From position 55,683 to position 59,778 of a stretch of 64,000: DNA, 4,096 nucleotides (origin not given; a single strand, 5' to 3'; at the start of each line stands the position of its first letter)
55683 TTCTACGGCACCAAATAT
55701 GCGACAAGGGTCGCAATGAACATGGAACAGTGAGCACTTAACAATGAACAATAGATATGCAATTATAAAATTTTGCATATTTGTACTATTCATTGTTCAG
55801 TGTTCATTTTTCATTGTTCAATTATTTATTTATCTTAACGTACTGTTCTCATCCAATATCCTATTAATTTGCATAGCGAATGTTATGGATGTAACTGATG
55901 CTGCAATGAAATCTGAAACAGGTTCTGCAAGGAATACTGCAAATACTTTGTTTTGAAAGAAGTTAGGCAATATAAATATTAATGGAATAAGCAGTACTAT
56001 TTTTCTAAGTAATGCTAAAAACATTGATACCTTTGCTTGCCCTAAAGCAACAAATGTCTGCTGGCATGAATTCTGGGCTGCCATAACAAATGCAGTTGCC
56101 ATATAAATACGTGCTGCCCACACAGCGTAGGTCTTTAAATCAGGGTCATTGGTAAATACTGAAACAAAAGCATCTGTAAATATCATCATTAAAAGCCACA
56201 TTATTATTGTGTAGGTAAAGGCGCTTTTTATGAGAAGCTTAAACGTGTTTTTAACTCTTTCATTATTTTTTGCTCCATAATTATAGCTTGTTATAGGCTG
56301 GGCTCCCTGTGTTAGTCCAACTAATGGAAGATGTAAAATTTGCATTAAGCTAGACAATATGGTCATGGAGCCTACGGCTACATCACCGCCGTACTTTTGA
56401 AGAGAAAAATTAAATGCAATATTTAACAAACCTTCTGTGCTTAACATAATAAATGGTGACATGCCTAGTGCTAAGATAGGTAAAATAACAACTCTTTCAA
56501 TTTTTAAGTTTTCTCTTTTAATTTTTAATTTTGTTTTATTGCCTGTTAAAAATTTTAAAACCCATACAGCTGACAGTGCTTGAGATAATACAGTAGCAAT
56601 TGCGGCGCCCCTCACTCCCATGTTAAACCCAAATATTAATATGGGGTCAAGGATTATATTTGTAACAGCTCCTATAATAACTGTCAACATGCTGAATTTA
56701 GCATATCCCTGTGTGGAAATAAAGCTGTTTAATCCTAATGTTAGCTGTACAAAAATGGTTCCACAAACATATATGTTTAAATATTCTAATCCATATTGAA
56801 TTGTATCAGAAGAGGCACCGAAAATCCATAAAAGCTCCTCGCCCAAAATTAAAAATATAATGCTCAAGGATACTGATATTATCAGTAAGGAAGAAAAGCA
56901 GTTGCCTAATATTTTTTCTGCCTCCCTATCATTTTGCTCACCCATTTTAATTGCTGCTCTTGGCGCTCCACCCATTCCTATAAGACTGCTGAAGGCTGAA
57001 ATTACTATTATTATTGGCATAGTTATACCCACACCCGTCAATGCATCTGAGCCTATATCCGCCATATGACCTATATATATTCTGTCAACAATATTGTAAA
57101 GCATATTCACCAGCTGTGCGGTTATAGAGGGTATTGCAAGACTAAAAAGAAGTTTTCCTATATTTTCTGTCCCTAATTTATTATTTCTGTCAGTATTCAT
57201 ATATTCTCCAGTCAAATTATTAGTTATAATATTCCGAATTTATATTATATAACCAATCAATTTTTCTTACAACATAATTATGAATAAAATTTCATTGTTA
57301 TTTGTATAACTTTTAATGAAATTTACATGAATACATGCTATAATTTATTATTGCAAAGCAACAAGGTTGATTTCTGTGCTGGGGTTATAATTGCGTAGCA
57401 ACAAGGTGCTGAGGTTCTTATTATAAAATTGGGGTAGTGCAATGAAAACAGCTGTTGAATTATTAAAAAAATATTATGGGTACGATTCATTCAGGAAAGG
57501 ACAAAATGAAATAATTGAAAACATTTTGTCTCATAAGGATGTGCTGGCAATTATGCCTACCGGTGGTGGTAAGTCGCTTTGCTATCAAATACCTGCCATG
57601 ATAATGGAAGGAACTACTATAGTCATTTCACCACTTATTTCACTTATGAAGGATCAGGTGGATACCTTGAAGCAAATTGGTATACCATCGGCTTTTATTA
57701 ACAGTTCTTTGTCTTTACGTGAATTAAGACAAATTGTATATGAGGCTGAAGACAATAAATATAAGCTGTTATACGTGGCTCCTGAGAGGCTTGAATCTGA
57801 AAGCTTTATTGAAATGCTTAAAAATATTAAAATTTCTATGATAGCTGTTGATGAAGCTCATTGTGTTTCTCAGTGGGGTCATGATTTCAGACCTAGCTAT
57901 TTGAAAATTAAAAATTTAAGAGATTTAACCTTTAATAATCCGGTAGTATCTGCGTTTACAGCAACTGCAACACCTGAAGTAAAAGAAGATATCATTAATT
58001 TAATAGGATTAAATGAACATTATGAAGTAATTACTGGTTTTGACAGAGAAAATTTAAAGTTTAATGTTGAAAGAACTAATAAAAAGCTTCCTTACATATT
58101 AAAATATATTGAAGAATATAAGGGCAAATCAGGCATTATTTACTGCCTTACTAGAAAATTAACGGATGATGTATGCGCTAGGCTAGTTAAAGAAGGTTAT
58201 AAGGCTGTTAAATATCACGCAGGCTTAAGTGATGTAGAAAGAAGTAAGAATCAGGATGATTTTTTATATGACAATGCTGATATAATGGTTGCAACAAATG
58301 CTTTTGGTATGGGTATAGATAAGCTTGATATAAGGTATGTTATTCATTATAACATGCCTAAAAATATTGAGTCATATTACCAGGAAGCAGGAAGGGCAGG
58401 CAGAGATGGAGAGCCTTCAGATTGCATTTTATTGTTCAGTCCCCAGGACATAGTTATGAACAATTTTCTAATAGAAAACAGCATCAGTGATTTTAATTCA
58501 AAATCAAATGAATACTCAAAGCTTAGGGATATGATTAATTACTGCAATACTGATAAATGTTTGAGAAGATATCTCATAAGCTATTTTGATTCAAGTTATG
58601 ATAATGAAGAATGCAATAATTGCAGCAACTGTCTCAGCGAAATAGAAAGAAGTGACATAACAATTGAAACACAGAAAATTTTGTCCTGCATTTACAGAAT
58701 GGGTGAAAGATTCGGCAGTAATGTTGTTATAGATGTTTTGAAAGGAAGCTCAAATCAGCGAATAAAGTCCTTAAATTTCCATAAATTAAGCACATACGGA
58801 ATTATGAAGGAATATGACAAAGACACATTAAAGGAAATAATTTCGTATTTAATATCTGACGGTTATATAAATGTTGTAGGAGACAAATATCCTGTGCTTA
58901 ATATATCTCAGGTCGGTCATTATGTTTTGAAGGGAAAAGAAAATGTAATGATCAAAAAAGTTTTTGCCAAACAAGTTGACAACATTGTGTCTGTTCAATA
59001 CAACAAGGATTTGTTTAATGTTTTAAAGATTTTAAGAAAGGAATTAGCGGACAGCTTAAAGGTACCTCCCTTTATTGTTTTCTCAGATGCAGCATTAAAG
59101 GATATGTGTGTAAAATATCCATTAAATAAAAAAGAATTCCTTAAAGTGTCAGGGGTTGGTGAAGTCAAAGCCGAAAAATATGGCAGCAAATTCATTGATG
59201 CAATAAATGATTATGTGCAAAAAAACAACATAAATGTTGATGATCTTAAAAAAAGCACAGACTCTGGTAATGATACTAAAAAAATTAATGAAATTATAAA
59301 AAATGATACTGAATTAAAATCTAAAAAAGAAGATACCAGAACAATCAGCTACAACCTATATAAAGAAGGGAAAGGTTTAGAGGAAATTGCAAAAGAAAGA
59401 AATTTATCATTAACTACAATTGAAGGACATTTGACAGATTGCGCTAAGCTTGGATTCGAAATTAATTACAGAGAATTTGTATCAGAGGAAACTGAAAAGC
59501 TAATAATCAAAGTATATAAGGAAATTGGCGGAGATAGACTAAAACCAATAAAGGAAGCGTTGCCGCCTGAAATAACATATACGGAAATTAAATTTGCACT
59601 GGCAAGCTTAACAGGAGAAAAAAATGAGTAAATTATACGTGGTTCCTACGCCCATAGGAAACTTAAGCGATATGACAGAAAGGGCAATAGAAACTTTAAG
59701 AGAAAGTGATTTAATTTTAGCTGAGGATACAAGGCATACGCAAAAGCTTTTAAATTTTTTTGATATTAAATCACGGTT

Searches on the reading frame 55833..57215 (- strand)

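Call 48: search_protein_families(library=ncbifam, proteins=[window:55833-57215:-], max_evalue=1e-20)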
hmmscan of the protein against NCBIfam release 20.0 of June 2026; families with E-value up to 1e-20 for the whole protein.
window:55833-57215:- (461 aa): 5 families
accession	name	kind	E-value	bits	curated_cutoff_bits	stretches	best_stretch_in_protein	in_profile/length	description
NF007130.1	PRK09575.1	equivalog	5.3e-70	236.8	445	1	18-446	3-427/435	MATE family efflux transporter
TIGR00797.1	matE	subfamily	7.6e-59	199.6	147.4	1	29-421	1-389/396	MATE family efflux transporter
NF000217.1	MATE_multi_FepA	equivalog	1.2e-47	163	900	1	14-454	8-441/443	multidrug efflux MATE transporter FepA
NF041801.1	MATE_SolL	equivalog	1.3e-33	116.5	780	1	7-447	6-447/458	solanimycin export family MATE transporter SolL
NF000131.1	MATE_multi_MepA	equivalog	4e-32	112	850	1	21-435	16-427/451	multidrug efflux MATE transporter MepA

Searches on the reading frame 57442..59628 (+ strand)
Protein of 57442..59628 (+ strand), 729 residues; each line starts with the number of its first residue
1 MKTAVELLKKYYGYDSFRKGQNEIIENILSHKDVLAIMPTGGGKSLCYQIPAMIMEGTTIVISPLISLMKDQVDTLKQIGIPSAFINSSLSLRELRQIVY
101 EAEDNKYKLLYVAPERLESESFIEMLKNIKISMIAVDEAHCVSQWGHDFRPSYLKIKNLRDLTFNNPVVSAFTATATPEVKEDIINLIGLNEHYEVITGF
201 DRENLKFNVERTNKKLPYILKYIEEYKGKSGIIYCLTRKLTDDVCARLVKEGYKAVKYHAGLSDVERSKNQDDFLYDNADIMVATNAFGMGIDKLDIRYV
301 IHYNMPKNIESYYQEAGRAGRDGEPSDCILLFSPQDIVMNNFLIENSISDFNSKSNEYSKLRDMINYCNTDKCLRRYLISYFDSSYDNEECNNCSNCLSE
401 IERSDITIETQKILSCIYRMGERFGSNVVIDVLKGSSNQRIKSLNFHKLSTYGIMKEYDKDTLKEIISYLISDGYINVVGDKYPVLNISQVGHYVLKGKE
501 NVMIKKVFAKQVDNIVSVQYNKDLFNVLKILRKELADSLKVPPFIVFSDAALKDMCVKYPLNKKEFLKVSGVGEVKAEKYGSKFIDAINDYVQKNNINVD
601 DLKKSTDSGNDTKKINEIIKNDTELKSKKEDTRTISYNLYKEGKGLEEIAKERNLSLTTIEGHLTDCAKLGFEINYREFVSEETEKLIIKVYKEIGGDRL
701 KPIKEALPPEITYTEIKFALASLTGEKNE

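Call 48: search_protein_families(library=ncbifam, proteins=[window:57442-59628:+], max_evalue=1e-20)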
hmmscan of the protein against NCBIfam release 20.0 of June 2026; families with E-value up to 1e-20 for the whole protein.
window:57442-59628:+ (729 aa): 4 families
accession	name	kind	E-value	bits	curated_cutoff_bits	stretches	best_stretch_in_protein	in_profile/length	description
TIGR01389.1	recQ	equivalog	3.9e-239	795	640.2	1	6-590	3-590/591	DNA helicase RecQ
NF008279.0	PRK11057.1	equivalog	6e-180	599.7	1015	1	3-595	12-606/608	ATP-dependent DNA helicase RecQ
TIGR00614.1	recQ_fam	subfamily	2.6e-153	511.2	219.8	1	7-456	2-468/470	RecQ family ATP-dependent DNA helicase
NF041063.1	DpdF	equivalog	9.9e-58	196.4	550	1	7-341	130-491/813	protein DpdF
